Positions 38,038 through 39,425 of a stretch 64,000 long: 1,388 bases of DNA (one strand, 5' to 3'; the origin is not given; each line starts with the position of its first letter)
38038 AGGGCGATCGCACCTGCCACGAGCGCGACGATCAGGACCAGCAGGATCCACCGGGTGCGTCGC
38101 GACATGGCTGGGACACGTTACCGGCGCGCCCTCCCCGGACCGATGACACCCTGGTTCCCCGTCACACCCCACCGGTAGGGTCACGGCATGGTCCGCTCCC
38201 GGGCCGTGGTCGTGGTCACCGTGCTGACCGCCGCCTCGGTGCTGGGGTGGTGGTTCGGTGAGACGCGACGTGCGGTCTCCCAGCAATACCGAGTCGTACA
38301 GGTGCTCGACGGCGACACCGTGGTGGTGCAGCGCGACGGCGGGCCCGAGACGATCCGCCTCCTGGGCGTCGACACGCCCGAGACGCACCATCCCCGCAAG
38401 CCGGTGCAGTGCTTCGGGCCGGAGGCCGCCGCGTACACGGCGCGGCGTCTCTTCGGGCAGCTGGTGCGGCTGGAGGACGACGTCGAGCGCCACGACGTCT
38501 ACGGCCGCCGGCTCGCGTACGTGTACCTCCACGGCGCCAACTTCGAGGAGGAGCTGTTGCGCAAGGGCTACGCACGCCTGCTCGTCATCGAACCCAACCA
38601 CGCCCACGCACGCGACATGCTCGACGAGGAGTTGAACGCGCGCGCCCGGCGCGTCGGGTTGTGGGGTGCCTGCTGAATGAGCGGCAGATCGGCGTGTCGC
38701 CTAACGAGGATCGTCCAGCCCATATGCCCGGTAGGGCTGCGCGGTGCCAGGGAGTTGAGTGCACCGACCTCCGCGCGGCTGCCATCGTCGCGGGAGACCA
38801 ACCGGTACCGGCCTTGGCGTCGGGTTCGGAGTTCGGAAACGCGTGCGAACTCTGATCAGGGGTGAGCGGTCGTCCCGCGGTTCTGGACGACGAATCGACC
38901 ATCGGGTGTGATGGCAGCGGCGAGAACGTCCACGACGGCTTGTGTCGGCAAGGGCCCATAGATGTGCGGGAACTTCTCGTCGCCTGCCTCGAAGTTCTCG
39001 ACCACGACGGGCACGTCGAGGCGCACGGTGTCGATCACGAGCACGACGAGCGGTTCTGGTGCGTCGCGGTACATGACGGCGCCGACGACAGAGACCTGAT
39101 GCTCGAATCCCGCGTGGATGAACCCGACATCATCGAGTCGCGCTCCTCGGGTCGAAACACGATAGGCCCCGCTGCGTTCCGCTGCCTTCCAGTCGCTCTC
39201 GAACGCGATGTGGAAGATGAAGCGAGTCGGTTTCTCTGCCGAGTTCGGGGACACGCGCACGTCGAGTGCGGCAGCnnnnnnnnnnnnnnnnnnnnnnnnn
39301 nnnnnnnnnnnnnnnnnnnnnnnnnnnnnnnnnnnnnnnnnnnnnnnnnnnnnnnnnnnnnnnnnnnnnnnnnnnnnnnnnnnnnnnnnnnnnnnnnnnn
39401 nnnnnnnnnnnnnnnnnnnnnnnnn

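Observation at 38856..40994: Cyclase-STAND NTPase whose TPR sensor arm is replaced by a DUF952 domain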

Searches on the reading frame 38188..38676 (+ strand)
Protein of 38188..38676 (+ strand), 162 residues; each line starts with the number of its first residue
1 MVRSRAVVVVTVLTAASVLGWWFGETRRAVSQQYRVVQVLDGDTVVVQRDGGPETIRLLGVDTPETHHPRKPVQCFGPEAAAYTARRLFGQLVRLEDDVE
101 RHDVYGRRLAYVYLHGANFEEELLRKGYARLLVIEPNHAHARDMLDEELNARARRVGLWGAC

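Call 25: search_protein_families(library=padloc, proteins=[window:38188-38676:+], max_evalue=0.01)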
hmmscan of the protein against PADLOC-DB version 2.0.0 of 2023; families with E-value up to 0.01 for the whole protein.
window:38188-38676:+ (162 aa): 1 family
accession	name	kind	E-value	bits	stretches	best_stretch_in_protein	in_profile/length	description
PDLC01096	C3a212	-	6e-26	89.3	1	30-160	44-177/279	SNc+LTD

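Call 27: search_protein_families(library=pfam, proteins=[window:38188-38676:+], max_evalue=0.001)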
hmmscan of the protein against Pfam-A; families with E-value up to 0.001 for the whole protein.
window:38188-38676:+ (162 aa): 1 family
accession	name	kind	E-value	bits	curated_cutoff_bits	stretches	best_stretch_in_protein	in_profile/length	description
PF00565.23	SNase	-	2e-25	89.7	21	1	55-159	1-105/107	Staphylococcal nuclease homologue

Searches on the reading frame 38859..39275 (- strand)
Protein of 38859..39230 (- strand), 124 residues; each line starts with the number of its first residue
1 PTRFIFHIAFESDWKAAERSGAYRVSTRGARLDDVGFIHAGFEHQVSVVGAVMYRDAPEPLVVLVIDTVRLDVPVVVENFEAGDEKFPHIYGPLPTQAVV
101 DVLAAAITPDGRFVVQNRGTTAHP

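Call 7: search_solved_structures(query=window:38859-39230:-, max_evalue=1, show_alignments=2)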
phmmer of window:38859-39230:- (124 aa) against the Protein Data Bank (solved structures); distinct sequences matched with E-value up to 1: 4.
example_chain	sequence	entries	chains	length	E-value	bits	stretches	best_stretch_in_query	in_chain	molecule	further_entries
2o0q_A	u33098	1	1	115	0.00014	25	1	4-100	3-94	Hypothetical protein CC0527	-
2jqn_A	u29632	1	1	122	0.00016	24.8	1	4-100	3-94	Hypothetical protein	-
2o0p_A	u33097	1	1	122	0.00023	24.3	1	4-100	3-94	Hypothetical protein CC0527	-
3goc_A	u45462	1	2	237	0.56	13.4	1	52-124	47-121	Endonuclease V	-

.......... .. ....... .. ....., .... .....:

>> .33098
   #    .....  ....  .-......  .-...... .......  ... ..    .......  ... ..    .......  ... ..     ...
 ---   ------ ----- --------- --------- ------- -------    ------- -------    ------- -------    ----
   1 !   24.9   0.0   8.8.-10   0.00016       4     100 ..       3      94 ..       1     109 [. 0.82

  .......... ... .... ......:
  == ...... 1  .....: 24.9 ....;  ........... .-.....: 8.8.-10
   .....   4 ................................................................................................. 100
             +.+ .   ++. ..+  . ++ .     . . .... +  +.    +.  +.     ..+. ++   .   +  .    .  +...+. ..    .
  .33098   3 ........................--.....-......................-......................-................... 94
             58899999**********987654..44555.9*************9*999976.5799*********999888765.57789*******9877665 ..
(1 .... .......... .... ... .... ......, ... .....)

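Call 23: search_protein_representatives(protein=window:38859-39230:-)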
Query: 124 residues. Proteins with E-value up to 0.001 (for the whole library): 2005; up to 1e-10: 456; up to 1e-30: 4. The best 150 are listed.
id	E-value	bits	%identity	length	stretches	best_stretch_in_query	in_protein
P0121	7.3e-41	155.1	67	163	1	1-104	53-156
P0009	1.1e-40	154.5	65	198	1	3-115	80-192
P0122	8.2e-35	135.6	56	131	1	5-117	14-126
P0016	8.4e-32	125.9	59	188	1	5-116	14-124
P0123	4.2e-29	117.2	56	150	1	5-110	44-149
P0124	4.7e-29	117.0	56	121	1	5-115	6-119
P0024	8.7e-29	116.1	55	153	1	4-103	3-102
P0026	1.9e-28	115.0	59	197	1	5-103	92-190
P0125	1.8e-27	111.9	60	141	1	5-95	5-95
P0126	6.6e-27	110.1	49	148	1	1-115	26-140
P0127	1.3e-26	109.1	70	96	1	24-103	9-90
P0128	3.2e-26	107.9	53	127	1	5-114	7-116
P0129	1.9e-24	102.1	53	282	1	3-103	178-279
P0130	4.3e-24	101.0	55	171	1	5-112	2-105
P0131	4.9e-24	100.8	48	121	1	5-114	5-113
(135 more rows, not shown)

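Call 53: predict_structure(alignment_id=A2)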
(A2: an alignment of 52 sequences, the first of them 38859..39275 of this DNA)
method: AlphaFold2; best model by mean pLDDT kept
length: 139 residues; sequences in the alignment: 52
mean_pLDDT: 88.8   pTM: 0.82
mean pLDDT of the five models: 88.8, 88.4, 88.1, 86.4, 85.9
residues with pLDDT >= 90: 108; 70-90: 10; 50-70: 12; < 50: 9
segments of 3 or more residues with pLDDT < 50: 1-6
pLDDT, mean of each block of 10 residues (from residue 1): 46 74 98 98 96 97 96 97 97 87 97 98 96 63
secondary structure, 60 per line:
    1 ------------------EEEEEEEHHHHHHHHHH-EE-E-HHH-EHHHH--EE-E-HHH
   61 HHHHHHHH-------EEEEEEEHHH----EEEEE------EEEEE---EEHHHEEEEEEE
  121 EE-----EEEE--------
elements in order: E19-25 H26-35 H47-50 H58-68 E76-82 E90-94 E101-105 E114-122 E128-131

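Call 56: fold_search(model_id=the predicted structure, library=pdb)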
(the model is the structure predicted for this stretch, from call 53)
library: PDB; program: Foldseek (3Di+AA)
matches with E <= 10: 142; with E <= 0.001: 3
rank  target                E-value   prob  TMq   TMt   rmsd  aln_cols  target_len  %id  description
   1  2o0q                  3.6e-07  1.00  0.68  0.81   2.2       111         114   26  X-ray Crystal Structure of Protein CC0527 from Caulobacter crescentus. Northeast Structural Genomics Consortium Target C (released 2006-12-12)
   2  2o0p                  4.0e-07  1.00  0.68  0.81   2.2       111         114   25  X-ray Crystal Structure of Protein CC0527 (V27M / L66M double mutant) from Caulobacter crescentus. Northeast Structural  (released 2006-12-12)
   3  2jqn_MODEL_1_A        4.6e-05  1.00  0.61  0.72   3.1       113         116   26  Solution NMR structure of CC0527 from Caulobacter crescentus. Northeast Structural Genomics Target CCR55 (released 2007-07-03)
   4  8tg3                  2.0e-03  1.00  0.48  0.38   5.1       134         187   19  tRNA 2'-phosphotransferase (Tpt1) from Aeropyrum pernix in complex with ADP-ribose-1" -phosphate (released 2023-11-08)
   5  9ldg_A                2.8e-03  1.00  0.49  0.39   4.1       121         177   14  The structure of TkoKptA/DNA/Appr>P complex-B (released 2025-11-12)
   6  8tfi                  3.5e-03  1.00  0.50  0.41   3.7       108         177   16  tRNA 2'-phosphotransferase (Tpt1) from Pyrococcus horikoshii (released 2023-11-08)
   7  9ld3_A                3.7e-03  1.00  0.49  0.39   3.7       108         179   14  The complex structure of K63A/2',3',5'-P-A/ADPR (released 2025-11-12)
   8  9ldg_B                3.7e-03  1.00  0.49  0.40   4.1       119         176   14  The structure of TkoKptA/DNA/Appr>P complex-B (released 2025-11-12)
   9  8tg4_A                3.9e-03  1.00  0.49  0.39   3.7       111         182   16  tRNA 2'-phosphotransferase (Tpt1) from Aeropyrum pernix in complex with ADP-ribose-2"-phosphate and 2'-OH RNA (released 2023-11-08)
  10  1wfx                  3.9e-03  1.00  0.47  0.37   3.8       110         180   17  Crystal Structure of APE0204 from Aeropyrum pernix (released 2004-11-27)
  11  8tfz_A                5.3e-03  1.00  0.47  0.38   4.5       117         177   16  tRNA 2'-phosphotransferase (Tpt1) from Pyrococcus horikoshii in complex with NAD (released 2023-11-08)
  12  9ldc_A                5.6e-03  1.00  0.48  0.39   3.7       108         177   15  The structure of TkoKptA/DNA/ADPR complex-B* (released 2025-11-12)
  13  9ld6_A                7.4e-03  1.00  0.48  0.38   4.4       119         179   15  The complex structure of TkoKptA/DNA/NAD+ (released 2025-11-12)
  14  8tg6                  7.4e-03  1.00  0.47  0.37   3.8       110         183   19  tRNA 2'-phosphotransferase (Tpt1) from Aeropyrum pernix in complex with sulfate anions (released 2023-11-08)
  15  9ld4_A                1.6e-02  1.00  0.49  0.39   3.8       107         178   15  The Apo-form structure of TkoKptA (released 2025-11-12)
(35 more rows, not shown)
